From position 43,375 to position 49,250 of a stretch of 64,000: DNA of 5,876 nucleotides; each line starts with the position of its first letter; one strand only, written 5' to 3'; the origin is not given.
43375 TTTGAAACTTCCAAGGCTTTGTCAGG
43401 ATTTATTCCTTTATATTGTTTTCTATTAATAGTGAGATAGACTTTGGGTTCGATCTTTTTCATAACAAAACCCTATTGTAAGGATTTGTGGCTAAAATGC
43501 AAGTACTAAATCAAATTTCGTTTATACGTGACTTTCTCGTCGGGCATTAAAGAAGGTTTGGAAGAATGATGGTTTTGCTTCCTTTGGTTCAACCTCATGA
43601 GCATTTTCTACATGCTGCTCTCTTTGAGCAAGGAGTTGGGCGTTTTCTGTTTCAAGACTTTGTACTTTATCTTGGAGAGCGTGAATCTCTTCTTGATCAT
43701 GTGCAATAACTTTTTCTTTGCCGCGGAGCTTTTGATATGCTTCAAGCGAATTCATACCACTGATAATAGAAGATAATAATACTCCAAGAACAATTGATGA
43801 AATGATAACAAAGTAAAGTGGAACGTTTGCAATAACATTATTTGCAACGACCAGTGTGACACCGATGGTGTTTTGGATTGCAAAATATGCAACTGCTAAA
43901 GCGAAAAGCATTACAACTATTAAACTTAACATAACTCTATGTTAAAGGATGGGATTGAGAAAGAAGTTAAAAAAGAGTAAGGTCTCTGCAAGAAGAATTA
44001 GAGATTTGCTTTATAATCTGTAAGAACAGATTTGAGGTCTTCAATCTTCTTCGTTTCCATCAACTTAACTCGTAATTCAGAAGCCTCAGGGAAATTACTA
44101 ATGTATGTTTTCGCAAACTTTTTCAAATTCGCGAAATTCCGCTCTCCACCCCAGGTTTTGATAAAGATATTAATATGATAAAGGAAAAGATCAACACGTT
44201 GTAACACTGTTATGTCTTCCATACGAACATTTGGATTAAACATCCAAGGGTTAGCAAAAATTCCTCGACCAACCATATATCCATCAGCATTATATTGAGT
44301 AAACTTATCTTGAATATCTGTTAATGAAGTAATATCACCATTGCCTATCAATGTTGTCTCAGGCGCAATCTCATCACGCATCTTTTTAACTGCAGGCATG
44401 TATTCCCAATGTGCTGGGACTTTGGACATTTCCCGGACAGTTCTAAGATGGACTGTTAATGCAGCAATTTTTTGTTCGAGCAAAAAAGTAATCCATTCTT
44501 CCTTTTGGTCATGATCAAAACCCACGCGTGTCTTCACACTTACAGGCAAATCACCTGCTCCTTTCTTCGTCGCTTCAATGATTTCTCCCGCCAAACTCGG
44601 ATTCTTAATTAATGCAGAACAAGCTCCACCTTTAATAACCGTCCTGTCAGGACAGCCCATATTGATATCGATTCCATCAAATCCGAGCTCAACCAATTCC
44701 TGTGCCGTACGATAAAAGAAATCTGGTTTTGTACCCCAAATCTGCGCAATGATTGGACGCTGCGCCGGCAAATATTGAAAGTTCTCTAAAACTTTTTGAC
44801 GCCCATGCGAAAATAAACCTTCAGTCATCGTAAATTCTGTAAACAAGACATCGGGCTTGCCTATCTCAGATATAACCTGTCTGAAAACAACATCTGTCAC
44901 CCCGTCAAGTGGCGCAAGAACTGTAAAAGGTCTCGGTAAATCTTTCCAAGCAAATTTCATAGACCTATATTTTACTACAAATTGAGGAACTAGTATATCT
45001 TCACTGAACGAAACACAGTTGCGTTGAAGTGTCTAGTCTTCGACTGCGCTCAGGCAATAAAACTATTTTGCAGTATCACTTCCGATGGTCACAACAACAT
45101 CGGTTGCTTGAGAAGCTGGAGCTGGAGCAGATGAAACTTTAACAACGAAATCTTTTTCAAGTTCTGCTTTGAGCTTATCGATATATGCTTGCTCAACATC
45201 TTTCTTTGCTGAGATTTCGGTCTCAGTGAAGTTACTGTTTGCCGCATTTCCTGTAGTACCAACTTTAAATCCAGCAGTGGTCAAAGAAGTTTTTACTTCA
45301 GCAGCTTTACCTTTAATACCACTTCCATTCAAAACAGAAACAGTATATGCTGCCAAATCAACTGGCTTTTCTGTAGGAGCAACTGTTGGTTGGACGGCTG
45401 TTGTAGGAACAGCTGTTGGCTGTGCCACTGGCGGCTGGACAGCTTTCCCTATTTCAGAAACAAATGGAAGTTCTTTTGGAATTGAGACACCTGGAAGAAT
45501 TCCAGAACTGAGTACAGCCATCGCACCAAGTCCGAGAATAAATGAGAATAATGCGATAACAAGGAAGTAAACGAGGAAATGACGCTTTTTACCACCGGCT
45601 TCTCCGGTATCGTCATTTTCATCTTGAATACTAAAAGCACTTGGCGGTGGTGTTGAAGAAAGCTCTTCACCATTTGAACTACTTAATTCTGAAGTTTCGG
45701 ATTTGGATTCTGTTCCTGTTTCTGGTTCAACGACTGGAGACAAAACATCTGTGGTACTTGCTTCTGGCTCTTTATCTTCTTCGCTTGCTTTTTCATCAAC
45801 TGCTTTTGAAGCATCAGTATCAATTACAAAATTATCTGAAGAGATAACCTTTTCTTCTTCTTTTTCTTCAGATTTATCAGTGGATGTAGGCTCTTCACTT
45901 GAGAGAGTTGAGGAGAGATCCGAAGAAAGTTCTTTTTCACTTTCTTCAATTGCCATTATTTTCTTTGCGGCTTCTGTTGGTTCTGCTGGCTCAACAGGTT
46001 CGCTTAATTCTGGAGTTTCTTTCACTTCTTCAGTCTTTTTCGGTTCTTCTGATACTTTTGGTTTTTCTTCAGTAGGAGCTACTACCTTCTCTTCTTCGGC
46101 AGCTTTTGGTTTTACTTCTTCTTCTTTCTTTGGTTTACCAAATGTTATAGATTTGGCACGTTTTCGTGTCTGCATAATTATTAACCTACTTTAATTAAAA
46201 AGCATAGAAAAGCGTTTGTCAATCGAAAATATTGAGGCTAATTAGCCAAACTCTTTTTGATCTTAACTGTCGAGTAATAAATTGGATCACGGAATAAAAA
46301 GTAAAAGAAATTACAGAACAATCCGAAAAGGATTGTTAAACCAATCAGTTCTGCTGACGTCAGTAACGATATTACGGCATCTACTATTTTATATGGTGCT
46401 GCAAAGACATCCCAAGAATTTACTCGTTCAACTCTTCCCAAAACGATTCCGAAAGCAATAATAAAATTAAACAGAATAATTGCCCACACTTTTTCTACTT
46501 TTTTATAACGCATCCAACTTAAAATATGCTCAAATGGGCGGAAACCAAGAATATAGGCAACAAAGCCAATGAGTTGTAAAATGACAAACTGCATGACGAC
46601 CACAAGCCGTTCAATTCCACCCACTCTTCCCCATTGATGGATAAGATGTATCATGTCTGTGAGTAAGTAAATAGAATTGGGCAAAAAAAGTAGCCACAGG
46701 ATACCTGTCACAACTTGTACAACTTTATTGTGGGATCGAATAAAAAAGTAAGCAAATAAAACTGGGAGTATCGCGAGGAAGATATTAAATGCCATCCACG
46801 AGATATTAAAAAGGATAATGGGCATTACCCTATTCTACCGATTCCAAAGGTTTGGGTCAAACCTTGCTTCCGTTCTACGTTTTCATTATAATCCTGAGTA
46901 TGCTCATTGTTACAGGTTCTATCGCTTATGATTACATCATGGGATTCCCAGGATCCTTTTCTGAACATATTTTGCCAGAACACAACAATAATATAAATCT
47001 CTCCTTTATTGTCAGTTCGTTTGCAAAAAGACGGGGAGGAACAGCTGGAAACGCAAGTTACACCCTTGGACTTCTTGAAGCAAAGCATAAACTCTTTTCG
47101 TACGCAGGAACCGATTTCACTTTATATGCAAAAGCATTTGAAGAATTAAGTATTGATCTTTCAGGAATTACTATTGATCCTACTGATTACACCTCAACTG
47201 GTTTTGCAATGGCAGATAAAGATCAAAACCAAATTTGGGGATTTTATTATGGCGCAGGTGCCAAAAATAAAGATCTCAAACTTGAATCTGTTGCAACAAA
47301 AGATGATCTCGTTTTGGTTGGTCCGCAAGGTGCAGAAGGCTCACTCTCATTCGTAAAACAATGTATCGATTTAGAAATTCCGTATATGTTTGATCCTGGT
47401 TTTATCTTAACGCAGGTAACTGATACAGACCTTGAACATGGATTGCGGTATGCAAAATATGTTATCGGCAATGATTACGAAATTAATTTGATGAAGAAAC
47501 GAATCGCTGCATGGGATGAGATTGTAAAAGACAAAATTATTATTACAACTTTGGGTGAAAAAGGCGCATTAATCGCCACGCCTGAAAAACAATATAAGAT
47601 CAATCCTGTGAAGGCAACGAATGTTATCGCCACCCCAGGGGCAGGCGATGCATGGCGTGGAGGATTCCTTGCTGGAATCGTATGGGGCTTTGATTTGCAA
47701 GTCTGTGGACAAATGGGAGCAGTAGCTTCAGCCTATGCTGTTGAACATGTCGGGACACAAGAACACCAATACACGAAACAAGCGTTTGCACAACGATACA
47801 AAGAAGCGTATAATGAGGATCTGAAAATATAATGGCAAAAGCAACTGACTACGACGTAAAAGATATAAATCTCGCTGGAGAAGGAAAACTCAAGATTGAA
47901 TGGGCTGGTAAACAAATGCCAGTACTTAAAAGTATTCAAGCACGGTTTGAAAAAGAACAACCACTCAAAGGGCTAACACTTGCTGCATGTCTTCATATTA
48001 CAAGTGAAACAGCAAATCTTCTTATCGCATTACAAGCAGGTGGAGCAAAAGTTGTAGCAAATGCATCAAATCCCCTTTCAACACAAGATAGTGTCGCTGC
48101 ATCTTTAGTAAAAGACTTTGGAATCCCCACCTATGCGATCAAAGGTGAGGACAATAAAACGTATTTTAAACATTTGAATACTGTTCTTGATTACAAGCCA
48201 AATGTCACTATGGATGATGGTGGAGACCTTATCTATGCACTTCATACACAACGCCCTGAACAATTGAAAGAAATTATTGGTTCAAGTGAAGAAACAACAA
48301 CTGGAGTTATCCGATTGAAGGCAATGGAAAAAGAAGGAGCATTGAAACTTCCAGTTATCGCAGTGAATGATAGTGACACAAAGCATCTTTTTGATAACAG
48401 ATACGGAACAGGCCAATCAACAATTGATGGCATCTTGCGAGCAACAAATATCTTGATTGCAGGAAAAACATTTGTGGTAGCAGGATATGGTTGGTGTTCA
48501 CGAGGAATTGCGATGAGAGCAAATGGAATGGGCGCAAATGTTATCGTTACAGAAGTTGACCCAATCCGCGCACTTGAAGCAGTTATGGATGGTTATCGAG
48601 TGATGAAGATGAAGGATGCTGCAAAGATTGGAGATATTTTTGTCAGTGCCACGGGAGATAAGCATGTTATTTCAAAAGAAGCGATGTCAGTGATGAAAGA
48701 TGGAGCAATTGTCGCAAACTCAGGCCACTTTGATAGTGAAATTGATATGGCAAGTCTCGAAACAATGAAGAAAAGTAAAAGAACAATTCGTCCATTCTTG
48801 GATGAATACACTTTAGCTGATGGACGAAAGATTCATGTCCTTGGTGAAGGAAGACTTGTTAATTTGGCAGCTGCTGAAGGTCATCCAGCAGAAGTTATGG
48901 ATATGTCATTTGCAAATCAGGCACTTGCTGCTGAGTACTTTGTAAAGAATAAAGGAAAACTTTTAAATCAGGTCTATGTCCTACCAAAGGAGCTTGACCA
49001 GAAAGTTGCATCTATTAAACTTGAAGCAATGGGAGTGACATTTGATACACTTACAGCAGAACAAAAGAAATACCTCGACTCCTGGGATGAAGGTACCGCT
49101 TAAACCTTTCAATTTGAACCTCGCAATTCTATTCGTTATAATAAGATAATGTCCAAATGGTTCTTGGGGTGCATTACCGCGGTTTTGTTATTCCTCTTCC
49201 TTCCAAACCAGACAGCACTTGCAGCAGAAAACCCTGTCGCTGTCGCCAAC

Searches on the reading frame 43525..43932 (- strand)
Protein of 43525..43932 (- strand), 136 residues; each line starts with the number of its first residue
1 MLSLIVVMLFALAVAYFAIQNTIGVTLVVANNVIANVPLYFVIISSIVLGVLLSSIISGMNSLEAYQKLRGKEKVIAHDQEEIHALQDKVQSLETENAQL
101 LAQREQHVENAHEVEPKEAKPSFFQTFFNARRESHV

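Call 46: search_protein_families(library=pfam, proteins=[window:43525-43932:-], max_evalue=0.001)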
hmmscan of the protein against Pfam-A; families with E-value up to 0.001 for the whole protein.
window:43525-43932:- (136 aa): 1 family
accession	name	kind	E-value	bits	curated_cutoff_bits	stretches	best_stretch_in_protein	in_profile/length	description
PF06305.16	LapA_dom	-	2.4e-05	24.6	28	1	20-83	1-63/64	Lipopolysaccharide assembly protein A domain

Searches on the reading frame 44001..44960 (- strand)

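Call 46: search_protein_families(library=pfam, proteins=[window:44001-44960:-], max_evalue=0.001)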
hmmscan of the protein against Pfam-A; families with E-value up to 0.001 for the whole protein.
window:44001-44960:- (320 aa): 1 family
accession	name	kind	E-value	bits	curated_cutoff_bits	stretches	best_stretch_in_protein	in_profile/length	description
PF01207.24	Dus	-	3.6e-55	187.7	20.4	1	15-313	2-302/311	Dihydrouridine synthase (Dus)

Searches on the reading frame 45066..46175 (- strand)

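Call 46: search_protein_families(library=pfam, proteins=[window:45066-46175:-], max_evalue=0.001)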
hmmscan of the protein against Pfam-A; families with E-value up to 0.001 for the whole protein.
window:45066-46175:- (370 aa): 1 family
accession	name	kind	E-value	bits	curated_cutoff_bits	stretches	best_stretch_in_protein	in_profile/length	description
PF13399.11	LytR_C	-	3.3e-12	47.6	22.2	1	277-367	2-85/86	LytR cell envelope-related transcriptional attenuator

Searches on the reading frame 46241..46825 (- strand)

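Call 46: search_protein_families(library=pfam, proteins=[window:46241-46825:-], max_evalue=0.001)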
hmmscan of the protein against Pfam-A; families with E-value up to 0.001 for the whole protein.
window:46241-46825:- (195 aa): 1 family
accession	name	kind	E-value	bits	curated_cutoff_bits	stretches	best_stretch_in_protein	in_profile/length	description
PF07099.16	DUF1361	-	2.3e-29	102.9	25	1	13-171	1-166/169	Protein of unknown function (DUF1361)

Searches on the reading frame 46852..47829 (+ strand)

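Call 46: search_protein_families(library=pfam, proteins=[window:46852-47829:+], max_evalue=0.001)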
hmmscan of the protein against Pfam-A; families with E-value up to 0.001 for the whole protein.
window:46852-47829:+ (326 aa): 1 family
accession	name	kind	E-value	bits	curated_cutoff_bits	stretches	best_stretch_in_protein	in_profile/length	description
PF00294.29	PfkB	-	1.7e-29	103.6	25.8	1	49-304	24-297/302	pfkB family carbohydrate kinase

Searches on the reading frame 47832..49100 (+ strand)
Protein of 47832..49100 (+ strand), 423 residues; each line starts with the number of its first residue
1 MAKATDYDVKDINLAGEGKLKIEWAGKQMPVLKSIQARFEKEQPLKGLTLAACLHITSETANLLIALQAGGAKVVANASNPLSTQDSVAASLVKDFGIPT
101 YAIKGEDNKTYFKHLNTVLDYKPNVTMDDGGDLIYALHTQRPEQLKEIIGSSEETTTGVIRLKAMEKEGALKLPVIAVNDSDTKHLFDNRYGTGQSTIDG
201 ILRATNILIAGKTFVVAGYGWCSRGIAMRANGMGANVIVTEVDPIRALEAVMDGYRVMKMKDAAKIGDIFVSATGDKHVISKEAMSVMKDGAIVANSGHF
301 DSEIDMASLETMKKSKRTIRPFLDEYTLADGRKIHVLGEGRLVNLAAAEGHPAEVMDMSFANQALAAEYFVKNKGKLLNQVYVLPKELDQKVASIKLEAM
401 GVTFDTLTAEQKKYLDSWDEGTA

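Call 46: search_protein_families(library=pfam, proteins=[window:47832-49100:+], max_evalue=0.001)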
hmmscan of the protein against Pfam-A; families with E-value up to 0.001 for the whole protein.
window:47832-49100:+ (423 aa): 4 families
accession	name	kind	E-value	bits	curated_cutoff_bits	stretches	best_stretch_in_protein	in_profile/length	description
PF05221.23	AdoHcyase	-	5.4e-65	219.9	25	2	142-421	174-291/299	S-adenosyl-L-homocysteine hydrolase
PF00670.27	AdoHcyase_NAD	-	9.4e-57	192.1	27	1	189-349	1-161/162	S-adenosyl-L-homocysteine hydrolase, NAD binding domain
PF02826.25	2-Hacid_dh_C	-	2.2e-07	30.9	25.1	1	208-299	33-128/178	D-isomer specific 2-hydroxyacid dehydrogenase, NAD binding domain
PF07991.19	KARI_N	-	2e-05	24.6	20.6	1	209-301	2-98/165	Acetohydroxy acid isomeroreductase, NADPH-binding domain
